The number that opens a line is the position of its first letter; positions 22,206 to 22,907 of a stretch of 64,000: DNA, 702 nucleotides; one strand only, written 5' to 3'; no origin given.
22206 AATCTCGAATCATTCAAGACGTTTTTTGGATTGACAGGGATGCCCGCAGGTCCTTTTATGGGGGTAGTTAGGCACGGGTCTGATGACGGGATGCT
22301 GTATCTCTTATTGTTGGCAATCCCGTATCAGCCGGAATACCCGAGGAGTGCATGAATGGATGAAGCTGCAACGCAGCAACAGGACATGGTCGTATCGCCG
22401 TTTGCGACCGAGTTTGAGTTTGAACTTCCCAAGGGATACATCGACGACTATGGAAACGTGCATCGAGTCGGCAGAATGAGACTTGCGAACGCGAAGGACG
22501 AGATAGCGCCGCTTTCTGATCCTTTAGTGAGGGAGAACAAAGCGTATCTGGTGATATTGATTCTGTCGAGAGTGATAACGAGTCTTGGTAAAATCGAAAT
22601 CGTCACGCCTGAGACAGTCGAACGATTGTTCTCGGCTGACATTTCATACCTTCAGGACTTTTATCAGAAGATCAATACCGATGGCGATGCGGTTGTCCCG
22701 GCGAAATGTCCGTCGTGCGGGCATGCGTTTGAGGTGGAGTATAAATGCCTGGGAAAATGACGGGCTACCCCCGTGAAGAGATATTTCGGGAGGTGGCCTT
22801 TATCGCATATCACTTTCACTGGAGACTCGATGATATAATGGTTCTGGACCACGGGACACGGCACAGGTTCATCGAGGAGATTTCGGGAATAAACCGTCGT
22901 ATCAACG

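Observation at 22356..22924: Orphan tail-assembly-chaperone-like gene pair with a canonical -1 programmed frameshift signal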

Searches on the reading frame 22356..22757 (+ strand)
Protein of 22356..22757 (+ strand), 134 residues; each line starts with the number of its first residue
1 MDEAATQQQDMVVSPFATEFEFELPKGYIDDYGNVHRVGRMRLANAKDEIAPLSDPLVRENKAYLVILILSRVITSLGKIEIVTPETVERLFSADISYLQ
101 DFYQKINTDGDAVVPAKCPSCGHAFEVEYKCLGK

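Call 3: search_protein_families(library=pfam, proteins=[window:22356-22757:+], max_evalue=1)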
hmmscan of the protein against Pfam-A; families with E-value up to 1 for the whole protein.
window:22356-22757:+ (134 aa): 3 families
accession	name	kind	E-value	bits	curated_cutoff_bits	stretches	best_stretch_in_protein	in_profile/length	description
PF14353.12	CpXC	-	0.015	15.7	25.4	1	111-132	33-54/121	CpXC protein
PF21349.2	RUBY_RBDX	-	0.072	13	26.5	1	114-124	15-25/30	Rubrerythrin, rubredoxin-like domain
PF12322.14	T4_baseplate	-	0.088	12.9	24.5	1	86-130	169-212/219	T4 bacteriophage base plate protein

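Call 4: search_protein_families(library=phrogs, proteins=[window:22356-22757:+], max_evalue=1)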
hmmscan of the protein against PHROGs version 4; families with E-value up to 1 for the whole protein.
window:22356-22757:+ (134 aa): 4 families
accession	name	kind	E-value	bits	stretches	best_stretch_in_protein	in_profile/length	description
phrog_508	-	tail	2.4e-05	25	1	5-101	10-118/155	tail assembly chaperone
phrog_21833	-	unknown function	0.005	17.6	0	6-29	53-77/147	-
phrog_150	-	tail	0.1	13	1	86-132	183-228/282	baseplate hub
phrog_22070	-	unknown function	0.16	12.8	1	104-129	44-69/79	-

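Call 5: search_protein_families(library=ncbifam, proteins=[window:22356-22757:+], max_evalue=1)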
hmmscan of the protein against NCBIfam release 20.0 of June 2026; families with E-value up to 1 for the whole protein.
window:22356-22757:+ (134 aa): 1 family
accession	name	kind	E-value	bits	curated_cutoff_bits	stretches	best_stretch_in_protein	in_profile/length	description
NF047912.1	ECs_2282_CxxC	subfamily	0.12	12.3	37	1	109-125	21-37/60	ECs_2282 family putative zinc-binding protein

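Call 8: find_homologous_proteins(query=window:22356-22757:+)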
Query window:22356-22757:+ (134 aa): 849 proteins with E <= 0.001 among 859 candidates; the best 120 are listed.
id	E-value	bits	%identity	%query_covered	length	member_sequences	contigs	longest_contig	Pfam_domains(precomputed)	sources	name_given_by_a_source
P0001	2.0e-79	282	96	100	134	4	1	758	-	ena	-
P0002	1.0e-58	215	71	100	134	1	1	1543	-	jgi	jgi:hypothetical protein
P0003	1.3e-58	215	72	100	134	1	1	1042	-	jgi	jgi:hypothetical protein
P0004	1.9e-55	204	73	99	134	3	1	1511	-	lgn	-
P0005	4.5e-55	203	75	90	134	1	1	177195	-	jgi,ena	-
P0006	7.1e-55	202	69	100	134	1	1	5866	-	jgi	-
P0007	8.8e-55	202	67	100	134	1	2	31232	-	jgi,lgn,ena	-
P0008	9.0e-55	202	69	100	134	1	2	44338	-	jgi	jgi:hypothetical protein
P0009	3.8e-54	200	69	99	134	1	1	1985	-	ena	-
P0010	4.6e-54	200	74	90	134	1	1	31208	-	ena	-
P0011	5.3e-54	200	70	99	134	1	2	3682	-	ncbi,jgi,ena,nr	ncbi:MAG: phage tail assembly protein [candidate division Zixibacteria bacterium]|jgi:hypothetical p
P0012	5.3e-54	200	70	99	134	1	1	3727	-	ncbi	-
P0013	6.1e-54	199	69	100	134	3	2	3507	-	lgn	-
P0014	1.5e-53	198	68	99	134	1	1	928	-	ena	-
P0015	3.3e-53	197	70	99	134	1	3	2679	-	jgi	jgi:hypothetical protein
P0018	1.8e-52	195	68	100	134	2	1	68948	-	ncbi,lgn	ncbi:MAG: phage tail assembly protein [Candidatus Zixiibacteriota bacterium]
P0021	2.6e-45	172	59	100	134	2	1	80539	-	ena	-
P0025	1.7e-44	169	64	89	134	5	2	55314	-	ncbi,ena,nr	ncbi:MAG: phage tail assembly protein [candidate division Zixibacteria bacterium]|nr:phage tail asse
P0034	6.3e-42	161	57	100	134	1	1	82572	-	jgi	jgi:hypothetical protein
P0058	5.7e-40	154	61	84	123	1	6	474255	-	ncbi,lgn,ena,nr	ncbi:MAG: phage tail assembly protein [Deltaproteobacteria bacterium]|nr:phage tail assembly protein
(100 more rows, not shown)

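Call 10: find_encoding_contigs(protein=P0018, flank=10000, max_places=3)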
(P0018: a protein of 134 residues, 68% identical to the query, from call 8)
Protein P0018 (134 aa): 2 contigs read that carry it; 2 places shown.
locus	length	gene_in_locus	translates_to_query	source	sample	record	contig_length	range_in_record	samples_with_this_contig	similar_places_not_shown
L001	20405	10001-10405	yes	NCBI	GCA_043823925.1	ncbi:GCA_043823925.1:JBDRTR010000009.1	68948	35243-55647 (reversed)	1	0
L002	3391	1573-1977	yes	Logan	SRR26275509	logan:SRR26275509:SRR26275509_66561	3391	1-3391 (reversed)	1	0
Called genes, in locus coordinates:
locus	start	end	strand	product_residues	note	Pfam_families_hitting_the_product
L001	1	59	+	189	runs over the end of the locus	PF01174:SNO, PF07685:GATase_3 (weak)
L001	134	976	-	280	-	PF00989:PAS, PF08448:PAS_4 (faint), PF12860:PAS_7 (faint), PF13188:PAS_8, PF13426:PAS_9, PF08447:PAS_3 (weak), PF00989:PAS (weak), PF13426:PAS_9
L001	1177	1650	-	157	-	PF00359:PTS_EIIA_2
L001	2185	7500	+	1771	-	PF19190:BACON_2, PF22076:Cep192_D6 (faint), PF13004:BACON (faint), PF19190:BACON_2, PF13620:CarboxypepD_reg (weak), PF13860:FlgD_ig, PF18962:Por_Secre_tail (weak)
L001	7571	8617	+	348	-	PF13585:CHU_C (weak), PF13860:FlgD_ig, PF18962:Por_Secre_tail (weak)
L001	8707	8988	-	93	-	-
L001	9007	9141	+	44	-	-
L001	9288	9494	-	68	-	-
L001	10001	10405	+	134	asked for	-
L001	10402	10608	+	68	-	PF20546:DUF6760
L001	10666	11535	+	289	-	PF14371:DUF4412 (faint)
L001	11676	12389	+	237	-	-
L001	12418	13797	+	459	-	PF08308:PEGA, PF13620:CarboxypepD_reg, PF13715:CarbopepD_reg_2 (weak)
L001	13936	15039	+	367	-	PF13672:PP2C_2, PF00481:PP2C (weak), PF07228:SpoIIE (faint)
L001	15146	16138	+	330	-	-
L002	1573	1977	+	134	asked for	-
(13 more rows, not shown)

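Call 11: find_encoding_contigs(protein=P0058, flank=10000, max_places=3)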
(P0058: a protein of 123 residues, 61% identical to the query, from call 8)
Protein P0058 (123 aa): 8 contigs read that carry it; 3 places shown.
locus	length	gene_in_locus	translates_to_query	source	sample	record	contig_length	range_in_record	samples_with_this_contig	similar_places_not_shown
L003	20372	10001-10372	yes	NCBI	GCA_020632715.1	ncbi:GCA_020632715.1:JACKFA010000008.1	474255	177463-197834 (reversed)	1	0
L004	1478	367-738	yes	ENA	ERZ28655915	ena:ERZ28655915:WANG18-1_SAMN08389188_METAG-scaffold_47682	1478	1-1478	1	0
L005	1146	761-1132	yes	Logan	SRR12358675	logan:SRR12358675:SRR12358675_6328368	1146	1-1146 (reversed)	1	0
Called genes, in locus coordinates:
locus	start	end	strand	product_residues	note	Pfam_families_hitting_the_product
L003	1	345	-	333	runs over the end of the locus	-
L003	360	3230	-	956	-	PF13424:TPR_12 (faint), PF12770:CHAT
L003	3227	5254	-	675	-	PF12770:CHAT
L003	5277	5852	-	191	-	-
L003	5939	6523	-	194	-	PF08281:Sigma70_r4_2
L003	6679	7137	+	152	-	-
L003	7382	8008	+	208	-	PF14065:Pvc16_N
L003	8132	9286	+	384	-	PF04984:Phage_sheath_1, PF17482:Phage_sheath_1C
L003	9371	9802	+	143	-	PF06841:Phage_T4_gp19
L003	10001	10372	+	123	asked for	-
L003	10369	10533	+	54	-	PF20546:DUF6760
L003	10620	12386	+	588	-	PF04984:Phage_sheath_1, PF17482:Phage_sheath_1C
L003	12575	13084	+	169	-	PF06841:Phage_T4_gp19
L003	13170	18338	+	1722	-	-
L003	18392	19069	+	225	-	PF19266:CIS_tube, PF01476:LysM (weak)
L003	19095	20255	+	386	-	-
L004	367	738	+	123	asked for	-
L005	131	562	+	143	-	PF06841:Phage_T4_gp19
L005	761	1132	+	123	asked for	-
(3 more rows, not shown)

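Call 14: find_related_loci(query=A1, collection=genome_contigs, flank=10000)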
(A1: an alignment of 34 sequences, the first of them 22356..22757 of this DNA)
Query A1 (134 aa) in genome_contigs; peptide patterns used: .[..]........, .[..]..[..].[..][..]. (x = any residue, [..] = any of these).
600 stretches matched a pattern (row limit reached: there are more); 575 encode a relative of the query (tblastn E <= 1e-3); the best 80 are kept; 80 distinct loci.
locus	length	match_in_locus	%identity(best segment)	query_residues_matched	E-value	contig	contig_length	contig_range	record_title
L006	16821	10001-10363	65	14-134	2e-51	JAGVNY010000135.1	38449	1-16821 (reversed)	MAG: Candidatus Zixiibacteriota bacterium isolate DeMMO3_21 c_000000015058, whole genome shotgun sequence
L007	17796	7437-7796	59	14-133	2e-46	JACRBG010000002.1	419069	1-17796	MAG: Chloroflexi bacterium isolate NC_groundwater_1614_Pr3_B-0.1um_50_13 SR-2_scaffold_141_122036, whole genome shotgun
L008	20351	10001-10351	60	12-128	3e-46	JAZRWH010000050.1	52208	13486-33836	MAG: Myxococcota bacterium isolate T1900044952_TA20190005.MAGScoT_cleanbin_000039 SGB_3703_k141_15641, whole genome shot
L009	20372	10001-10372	56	5-128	7e-46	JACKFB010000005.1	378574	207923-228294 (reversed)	MAG: Deltaproteobacteria bacterium isolate HK-STAS-MYXO-49 HK-STAS-MYXO-49_5, whole genome shotgun sequence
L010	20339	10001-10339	60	16-128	5e-46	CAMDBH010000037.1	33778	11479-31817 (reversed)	MAG: Klebsiella pneumoniae isolate MaH-04nov19-278 genome assembly, contig: MaH-04nov19-C2983, whole genome shotgun sequ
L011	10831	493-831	60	16-128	2e-45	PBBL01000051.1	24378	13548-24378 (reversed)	MAG: Myxococcales bacterium isolate SP4258 MHASMcontig_3306791, whole genome shotgun sequence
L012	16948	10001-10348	60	18-133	1e-45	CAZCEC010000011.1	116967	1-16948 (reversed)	MAG TPA_asm: uncultured Anaerolineales bacterium isolate binchicken_co179_60 genome assembly, contig: NODE_740_length_11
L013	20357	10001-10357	59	16-134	1e-45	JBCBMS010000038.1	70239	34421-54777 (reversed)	MAG: Chloroflexota bacterium isolate J06630_15 NODE_38_length_70239_cov_22.963199, whole genome shotgun sequence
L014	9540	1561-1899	60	16-128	6e-45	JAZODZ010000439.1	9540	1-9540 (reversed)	MAG: Myxococcota bacterium isolate T1900044750_TS20190416.MAGScoT_cleanbin_000055 SGB_2193_k141_1071874, whole genome sh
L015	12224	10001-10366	58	12-133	3e-45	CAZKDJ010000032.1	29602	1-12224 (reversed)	MAG TPA_asm: uncultured Anaerolineales bacterium isolate binchicken_co116_320 genome assembly, contig: NODE_1374_length_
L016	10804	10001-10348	59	18-133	3e-45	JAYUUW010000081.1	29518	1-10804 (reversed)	MAG: Anaerolineales bacterium isolate GL124_DN_concoct_3 GL124_DN_concoct_3_80, whole genome shotgun sequence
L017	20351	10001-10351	59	18-134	3e-45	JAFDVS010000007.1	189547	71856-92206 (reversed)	MAG: Acidobacteria bacterium isolate SZAS-6 ACID-KAN-7__7__length-189547, whole genome shotgun sequence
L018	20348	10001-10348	60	18-133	8e-45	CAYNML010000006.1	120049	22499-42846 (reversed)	MAG TPA_asm: uncultured Anaerolineae bacterium isolate binchicken_co107_373 genome assembly, contig: NODE_334_length_120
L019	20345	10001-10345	63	16-128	2e-44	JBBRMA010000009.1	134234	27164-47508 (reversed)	MAG: Myxococcales bacterium isolate La1_maxbin2.464 LA1C_X2.464_k141_1673726L_134234_cov_29.4796, whole genome shotgun s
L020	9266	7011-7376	57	13-134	5e-44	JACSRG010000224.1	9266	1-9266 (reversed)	MAG: Anaerolinea sp. isolate CH1 contig-70_10283, whole genome shotgun sequence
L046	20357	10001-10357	59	18-134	6e-43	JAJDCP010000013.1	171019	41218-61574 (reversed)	MAG: Planctomycetota bacterium isolate OFTM248 OFTM248_12, whole genome shotgun sequence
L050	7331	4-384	51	2-128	2e-42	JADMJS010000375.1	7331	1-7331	MAG: Myxococcales bacterium isolate MAG_44 NODE_10295_length_7331_cov_10.024052, whole genome shotgun sequence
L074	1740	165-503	54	16-128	2e-41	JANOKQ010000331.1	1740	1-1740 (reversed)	MAG: Acidimicrobiaceae bacterium isolate VAR_45_metabat_82 VAR_45_k141_790926, whole genome shotgun sequence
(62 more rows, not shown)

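Call 23: find_encoding_contigs(protein=P0005, flank=10000, max_places=2)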
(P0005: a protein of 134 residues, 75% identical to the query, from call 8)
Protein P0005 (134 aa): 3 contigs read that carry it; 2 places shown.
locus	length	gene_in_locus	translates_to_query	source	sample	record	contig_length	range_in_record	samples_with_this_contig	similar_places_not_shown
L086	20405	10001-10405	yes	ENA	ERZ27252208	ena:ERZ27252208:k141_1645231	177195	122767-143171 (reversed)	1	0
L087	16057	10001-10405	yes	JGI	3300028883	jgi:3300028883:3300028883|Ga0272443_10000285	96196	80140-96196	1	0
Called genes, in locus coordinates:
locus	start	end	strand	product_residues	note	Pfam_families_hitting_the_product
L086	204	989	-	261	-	PF00989:PAS (weak), PF13188:PAS_8 (weak), PF08448:PAS_4 (faint), PF13426:PAS_9, PF08447:PAS_3 (weak), PF00989:PAS (weak)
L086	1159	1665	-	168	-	PF00359:PTS_EIIA_2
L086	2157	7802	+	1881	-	PF19190:BACON_2, PF22076:Cep192_D6 (faint), PF13004:BACON (faint), PF22352:K319L-like_PKD (faint), PF19190:BACON_2, PF14344:DUF4397, PF13860:FlgD_ig (weak), PF18962:Por_Secre_tail (weak)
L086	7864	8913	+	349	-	PF13585:CHU_C (weak), PF13860:FlgD_ig, PF18962:Por_Secre_tail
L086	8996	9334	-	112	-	-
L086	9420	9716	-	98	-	-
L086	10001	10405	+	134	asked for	-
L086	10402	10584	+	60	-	PF20546:DUF6760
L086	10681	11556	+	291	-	PF14371:DUF4412 (faint)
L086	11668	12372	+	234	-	-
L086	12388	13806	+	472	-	PF08308:PEGA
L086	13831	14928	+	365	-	PF00481:PP2C (faint), PF13672:PP2C_2, PF07228:SpoIIE (weak)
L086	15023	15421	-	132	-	PF01245:Ribosomal_L19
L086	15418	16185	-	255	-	PF01746:tRNA_m1G_MT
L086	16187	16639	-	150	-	PF01782:RimM, PF05239:PRC, PF24986:PRC_RimM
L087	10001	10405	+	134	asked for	-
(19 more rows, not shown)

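Call 30: find_encoding_contigs(protein=P0021, flank=10000, max_places=2)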
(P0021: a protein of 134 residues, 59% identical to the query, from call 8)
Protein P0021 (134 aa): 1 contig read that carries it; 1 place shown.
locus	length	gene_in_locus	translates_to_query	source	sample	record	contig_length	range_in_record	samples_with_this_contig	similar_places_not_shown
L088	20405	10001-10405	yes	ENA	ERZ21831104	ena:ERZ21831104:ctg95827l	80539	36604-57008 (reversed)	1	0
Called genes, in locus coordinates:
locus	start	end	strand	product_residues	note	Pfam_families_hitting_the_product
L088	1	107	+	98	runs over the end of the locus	-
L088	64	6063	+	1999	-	PF19190:BACON_2 (weak), PF22076:Cep192_D6 (faint), PF22544:HYDIN_VesB_CFA65-like_Ig (faint), PF13004:BACON (faint), PF19190:BACON_2, PF13620:CarboxypepD_reg, PF13860:FlgD_ig (weak)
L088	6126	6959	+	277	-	-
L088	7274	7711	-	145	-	-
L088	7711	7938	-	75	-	-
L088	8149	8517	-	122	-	-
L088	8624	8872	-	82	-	-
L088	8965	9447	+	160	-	-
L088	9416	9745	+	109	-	PF00404:Dockerin_1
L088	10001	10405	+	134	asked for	-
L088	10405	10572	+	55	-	PF20546:DUF6760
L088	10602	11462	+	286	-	-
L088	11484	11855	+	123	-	-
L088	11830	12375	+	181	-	-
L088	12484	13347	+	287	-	PF14371:DUF4412 (weak)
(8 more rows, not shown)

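Call 31: find_encoding_contigs(protein=P0025, flank=10000, max_places=2)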
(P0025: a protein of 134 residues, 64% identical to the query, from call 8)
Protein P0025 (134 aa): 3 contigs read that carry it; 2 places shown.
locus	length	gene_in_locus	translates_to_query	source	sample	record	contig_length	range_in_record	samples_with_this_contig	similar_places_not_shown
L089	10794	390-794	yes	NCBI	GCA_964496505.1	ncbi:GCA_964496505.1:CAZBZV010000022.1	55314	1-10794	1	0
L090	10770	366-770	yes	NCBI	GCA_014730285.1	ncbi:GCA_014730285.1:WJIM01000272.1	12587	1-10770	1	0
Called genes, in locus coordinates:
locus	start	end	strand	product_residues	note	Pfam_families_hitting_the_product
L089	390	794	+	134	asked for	-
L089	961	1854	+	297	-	-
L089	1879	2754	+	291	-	-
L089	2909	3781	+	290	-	PF14371:DUF4412 (weak)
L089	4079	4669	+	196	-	PF14065:Pvc16_N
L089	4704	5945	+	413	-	PF04984:Phage_sheath_1, PF17482:Phage_sheath_1C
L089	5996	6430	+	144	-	PF06841:Phage_T4_gp19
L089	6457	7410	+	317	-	-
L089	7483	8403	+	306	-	-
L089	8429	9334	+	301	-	-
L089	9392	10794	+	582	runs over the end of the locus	PF04984:Phage_sheath_1, PF17482:Phage_sheath_1C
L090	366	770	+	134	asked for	-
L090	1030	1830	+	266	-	-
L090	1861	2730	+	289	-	-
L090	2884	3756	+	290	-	-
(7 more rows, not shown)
